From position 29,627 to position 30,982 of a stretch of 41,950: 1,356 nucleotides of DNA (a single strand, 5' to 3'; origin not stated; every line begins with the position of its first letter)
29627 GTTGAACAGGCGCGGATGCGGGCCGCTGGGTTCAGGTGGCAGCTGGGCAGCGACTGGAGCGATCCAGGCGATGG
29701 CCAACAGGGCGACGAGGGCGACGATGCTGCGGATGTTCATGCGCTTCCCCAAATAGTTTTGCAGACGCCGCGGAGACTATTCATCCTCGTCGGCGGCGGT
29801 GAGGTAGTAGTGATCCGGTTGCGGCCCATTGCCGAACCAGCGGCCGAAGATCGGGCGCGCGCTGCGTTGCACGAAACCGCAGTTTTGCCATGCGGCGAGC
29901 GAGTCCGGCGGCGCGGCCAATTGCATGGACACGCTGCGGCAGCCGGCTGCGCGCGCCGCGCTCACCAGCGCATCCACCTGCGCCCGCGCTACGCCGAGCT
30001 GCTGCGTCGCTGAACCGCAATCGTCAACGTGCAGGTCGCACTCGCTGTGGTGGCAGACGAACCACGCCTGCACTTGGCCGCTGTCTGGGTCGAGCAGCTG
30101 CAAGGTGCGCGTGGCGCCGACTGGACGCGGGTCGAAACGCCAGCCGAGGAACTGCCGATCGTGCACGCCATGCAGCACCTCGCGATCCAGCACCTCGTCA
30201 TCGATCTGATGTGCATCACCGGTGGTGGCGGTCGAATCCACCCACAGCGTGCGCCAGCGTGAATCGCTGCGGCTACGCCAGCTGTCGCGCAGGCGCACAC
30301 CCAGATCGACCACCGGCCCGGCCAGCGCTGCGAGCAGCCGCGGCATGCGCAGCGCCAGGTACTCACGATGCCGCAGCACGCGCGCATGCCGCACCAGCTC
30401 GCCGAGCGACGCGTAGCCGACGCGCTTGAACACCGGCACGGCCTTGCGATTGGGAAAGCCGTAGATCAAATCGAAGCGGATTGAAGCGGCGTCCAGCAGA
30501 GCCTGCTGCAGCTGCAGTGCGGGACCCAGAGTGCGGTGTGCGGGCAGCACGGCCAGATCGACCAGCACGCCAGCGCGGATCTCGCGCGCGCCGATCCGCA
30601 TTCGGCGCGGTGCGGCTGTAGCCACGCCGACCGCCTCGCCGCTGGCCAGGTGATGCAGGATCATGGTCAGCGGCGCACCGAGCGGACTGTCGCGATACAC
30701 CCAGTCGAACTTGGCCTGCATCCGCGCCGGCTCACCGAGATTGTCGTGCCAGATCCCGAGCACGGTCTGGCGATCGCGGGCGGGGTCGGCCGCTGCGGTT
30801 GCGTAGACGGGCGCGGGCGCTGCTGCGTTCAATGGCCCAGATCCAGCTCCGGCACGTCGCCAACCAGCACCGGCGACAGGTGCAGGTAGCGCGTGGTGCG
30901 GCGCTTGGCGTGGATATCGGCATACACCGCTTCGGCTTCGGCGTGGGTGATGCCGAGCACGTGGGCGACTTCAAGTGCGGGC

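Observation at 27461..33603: Translationally coupled ACP, AMP-ligase, NadE-like, GNAT/FemAB-like and lyase-like operon: a carrier-protein-dependent decoration pathway of unknown chemistry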

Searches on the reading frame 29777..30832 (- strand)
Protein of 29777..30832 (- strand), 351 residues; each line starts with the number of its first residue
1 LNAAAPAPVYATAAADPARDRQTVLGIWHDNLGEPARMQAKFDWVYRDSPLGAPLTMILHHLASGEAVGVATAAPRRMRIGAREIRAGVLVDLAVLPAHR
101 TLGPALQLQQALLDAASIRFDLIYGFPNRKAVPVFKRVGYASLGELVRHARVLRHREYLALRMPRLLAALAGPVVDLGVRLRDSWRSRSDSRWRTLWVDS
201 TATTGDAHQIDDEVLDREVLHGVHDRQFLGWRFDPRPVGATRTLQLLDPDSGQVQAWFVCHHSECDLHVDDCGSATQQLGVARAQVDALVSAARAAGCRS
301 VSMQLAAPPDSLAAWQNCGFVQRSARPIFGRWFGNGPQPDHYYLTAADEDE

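Call 4: search_protein_families(library=pfam, proteins=[window:29777-30832:-], max_evalue=0.01)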
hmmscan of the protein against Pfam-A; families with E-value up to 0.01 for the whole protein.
window:29777-30832:- (351 aa): 3 families
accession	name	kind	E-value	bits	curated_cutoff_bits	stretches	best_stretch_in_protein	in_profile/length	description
PF00583.31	Acetyltransf_1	-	1.7e-08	35.1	20.7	1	55-140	33-116/116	Acetyltransferase (GNAT) family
PF13527.13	Acetyltransf_9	-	0.00091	19.7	25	1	64-141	49-125/127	Acetyltransferase (GNAT) domain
PF13673.13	Acetyltransf_10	-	0.0085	16.5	23.6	0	82-145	52-112/128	Acetyltransferase (GNAT) domain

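Call 5: search_protein_families(library=ncbifam, proteins=[window:29777-30832:-], max_evalue=0.01)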
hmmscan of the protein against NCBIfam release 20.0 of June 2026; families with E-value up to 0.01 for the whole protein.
window:29777-30832:- (351 aa): 0 families

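Call 16: search_solved_structures(query=window:29777-30832:-, max_evalue=1, show_alignments=1)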
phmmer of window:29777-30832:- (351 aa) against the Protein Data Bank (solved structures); distinct sequences matched with E-value up to 1: 4.
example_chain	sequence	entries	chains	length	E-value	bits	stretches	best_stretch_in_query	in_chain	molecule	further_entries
2ge3_A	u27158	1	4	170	0.089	15.2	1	81-145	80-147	probable acetyltransferase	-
6vp9_A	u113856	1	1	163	0.61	12.5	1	81-146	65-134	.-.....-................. 20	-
7stx_A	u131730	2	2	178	0.75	12.2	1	81-146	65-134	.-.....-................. 20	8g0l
4m85_A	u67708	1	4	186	0.97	11.8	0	92-155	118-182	N-acetyltransferase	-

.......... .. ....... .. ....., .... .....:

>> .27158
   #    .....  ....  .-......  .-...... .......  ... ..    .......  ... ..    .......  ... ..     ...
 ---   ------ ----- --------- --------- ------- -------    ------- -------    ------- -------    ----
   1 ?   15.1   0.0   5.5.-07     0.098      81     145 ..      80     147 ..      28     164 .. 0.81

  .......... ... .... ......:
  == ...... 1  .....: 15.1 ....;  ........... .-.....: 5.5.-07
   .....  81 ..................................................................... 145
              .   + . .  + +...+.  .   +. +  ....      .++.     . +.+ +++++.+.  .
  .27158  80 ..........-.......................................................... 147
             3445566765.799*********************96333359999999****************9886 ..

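Call 39: find_homologous_proteins(query=window:29777-30832:-, max_evalue=0.00001)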
Query window:29777-30832:- (351 aa): 189 proteins with E <= 0.00001 among 8000 candidates; the best 120 are listed.
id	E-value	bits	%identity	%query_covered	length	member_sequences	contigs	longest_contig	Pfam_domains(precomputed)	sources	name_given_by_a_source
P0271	6.3e-235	797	100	100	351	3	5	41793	PF00583.32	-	-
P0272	1.1e-198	678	86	95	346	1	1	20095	PF00583.32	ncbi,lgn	-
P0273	2.5e-168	578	77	98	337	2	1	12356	PF00583.32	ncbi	-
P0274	8.4e-114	399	59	99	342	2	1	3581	-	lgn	-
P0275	1.6e-113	398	58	99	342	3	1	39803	-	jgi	jgi:hypothetical protein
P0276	2.1e-111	391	55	100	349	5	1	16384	-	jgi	-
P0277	2.0e-108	381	58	98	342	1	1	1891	-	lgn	-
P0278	1.1e-107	378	57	100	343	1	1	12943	PF00583.32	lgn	-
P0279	1.6e-107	378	55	100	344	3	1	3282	PF13527.14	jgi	jgi:hypothetical protein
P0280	2.5e-106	374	57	99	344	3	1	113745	PF13527.14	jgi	jgi:hypothetical protein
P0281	2.1e-105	371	55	100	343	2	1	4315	PF00583.32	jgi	jgi:GNAT superfamily N-acetyltransferase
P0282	6.1e-105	369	55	100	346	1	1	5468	PF13527.14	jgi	jgi:GNAT superfamily N-acetyltransferase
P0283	8.7e-104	366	54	100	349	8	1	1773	PF13527.14,PF00583.32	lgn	-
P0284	1.4e-103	365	52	100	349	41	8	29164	-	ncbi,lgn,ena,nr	ncbi:MAG TPA: GNAT family N-acetyltransferase [Pseudomonadota bacterium]|nr:GNAT family N-acetyltran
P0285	2.5e-102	361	53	98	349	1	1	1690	-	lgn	-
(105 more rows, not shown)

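Call 49: predict_structure(alignment_id=A3)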
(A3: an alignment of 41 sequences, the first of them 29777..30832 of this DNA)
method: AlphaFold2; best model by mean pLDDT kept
length: 351 residues; sequences in the alignment: 41
mean_pLDDT: 92.0   pTM: 0.89
mean pLDDT of the five models: 92.0, 92.0, 91.2, 90.9, 90.7
residues with pLDDT >= 90: 284; 70-90: 48; 50-70: 19; < 50: 0
segments of 3 or more residues with pLDDT < 50: none
pLDDT, mean of each block of 10 residues (from residue 1): 82 96 93 87 92 96 97 95 94 92 94 98 95 94 97 97 97 97 94 93 65 70 91 78 95 94 95 86 96 97 96 96 97 93 92 60
secondary structure, 60 per line:
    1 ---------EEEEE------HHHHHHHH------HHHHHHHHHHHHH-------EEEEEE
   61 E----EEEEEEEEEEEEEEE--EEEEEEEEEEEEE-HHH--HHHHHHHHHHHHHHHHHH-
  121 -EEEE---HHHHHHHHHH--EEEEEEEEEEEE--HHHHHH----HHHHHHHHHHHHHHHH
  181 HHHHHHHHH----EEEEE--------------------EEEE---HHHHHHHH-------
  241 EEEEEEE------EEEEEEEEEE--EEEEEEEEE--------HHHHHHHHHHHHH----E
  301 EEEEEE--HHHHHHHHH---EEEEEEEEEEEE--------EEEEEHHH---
elements in order: E10-14 H21-28 H35-47 E55-61 E66-80 E83-95 H102-119 E122-125 H129-138 E141-152 H155-160 H165-189 E194-198 E219-222 H226-233 E241-247 E254-263 E266-274 H283-295 E300-306 H309-317 E321-332 E341-345

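Call 52: fold_search(model_id=the predicted structure, library=pdb)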
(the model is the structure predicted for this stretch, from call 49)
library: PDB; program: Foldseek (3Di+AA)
matches with E <= 10: 1172; with E <= 0.001: 491
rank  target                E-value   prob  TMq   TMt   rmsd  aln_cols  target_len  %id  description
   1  2hv2_C                2.3e-13  1.00  0.63  0.57   4.4       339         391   11  Crystal Structure of Conserved Protein of Unknown Function from Enterococcus faecalis V583 at 2.4 A Resolution, Probab (released 2006-08-29)
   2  4my0_F                5.1e-13  1.00  0.60  0.55   5.8       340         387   14  Crystal Structure of GCN5-related N-acetyltransferase from Kribbella flavida (released 2013-11-06)
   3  4my3_A                6.5e-13  1.00  0.58  0.53   6.0       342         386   12  Crystal Structure of GCN5-related N-acetyltransferase from Kribbella flavida (released 2013-10-09)
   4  7owq_A                1.2e-12  1.00  0.52  0.48   7.5       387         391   12  HsNMT1 in complex with both MyrCoA and peptide N-Methylated-GNCFSKPR (released 2022-12-21)
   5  6b1l_A                1.4e-12  1.00  0.52  0.49   7.9       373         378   11  Crystal structure of glycylpeptide N-tetradecanoyltransferase from Plasmodium vivax in complex with inhibitor IMP-0001 (released 2018-09-26)
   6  2hv2_B                1.5e-12  1.00  0.63  0.57   4.4       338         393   11  Crystal Structure of Conserved Protein of Unknown Function from Enterococcus faecalis V583 at 2.4 A Resolution, Probab (released 2006-08-29)
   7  5g22_C                1.5e-12  1.00  0.53  0.51   6.8       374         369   11  Plasmodium vivax N-myristoyltransferase in complex with a quinoline inhibitor (compound 26) (released 2017-02-15)
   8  4ufv_C                1.5e-12  1.00  0.48  0.46   8.0       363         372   12  Plasmodium vivax N-myristoyltransferase in complex with a pyridyl inhibitor (compound 18) (released 2016-02-03)
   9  6maz_C                1.5e-12  1.00  0.52  0.50   6.9       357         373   10  Crystal structure of N-myristoyl transferase (NMT) G386E mutant from Plasmodium vivax in complex with inhibitor IMP-03 (released 2019-06-05)
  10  6maz_A                1.5e-12  1.00  0.54  0.50   7.7       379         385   11  Crystal structure of N-myristoyl transferase (NMT) G386E mutant from Plasmodium vivax in complex with inhibitor IMP-03 (released 2019-06-05)
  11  2hv2_D                1.7e-12  1.00  0.63  0.57   4.2       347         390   11  Crystal Structure of Conserved Protein of Unknown Function from Enterococcus faecalis V583 at 2.4 A Resolution, Probab (released 2006-08-29)
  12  5uut_A                1.8e-12  1.00  0.56  0.54   6.8       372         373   12  N-myristoyltransferase 1 (NMT) bound to myristoyl-CoA (released 2018-01-17)
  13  2hv2_A                2.0e-12  1.00  0.62  0.56   4.6       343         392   11  Crystal Structure of Conserved Protein of Unknown Function from Enterococcus faecalis V583 at 2.4 A Resolution, Probab (released 2006-08-29)
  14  1iyl_A                2.2e-12  1.00  0.57  0.53   6.9       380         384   10  Crystal Structure of Candida albicans N-myristoyltransferase with Non-peptidic Inhibitor (released 2002-12-30)
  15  4my3_D                2.5e-12  1.00  0.59  0.54   5.1       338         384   13  Crystal Structure of GCN5-related N-acetyltransferase from Kribbella flavida (released 2013-10-09)
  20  2hv2_F                2.9e-12  1.00  0.62  0.56   4.5       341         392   11  Crystal Structure of Conserved Protein of Unknown Function from Enterococcus faecalis V583 at 2.4 A Resolution, Probab (released 2006-08-29)
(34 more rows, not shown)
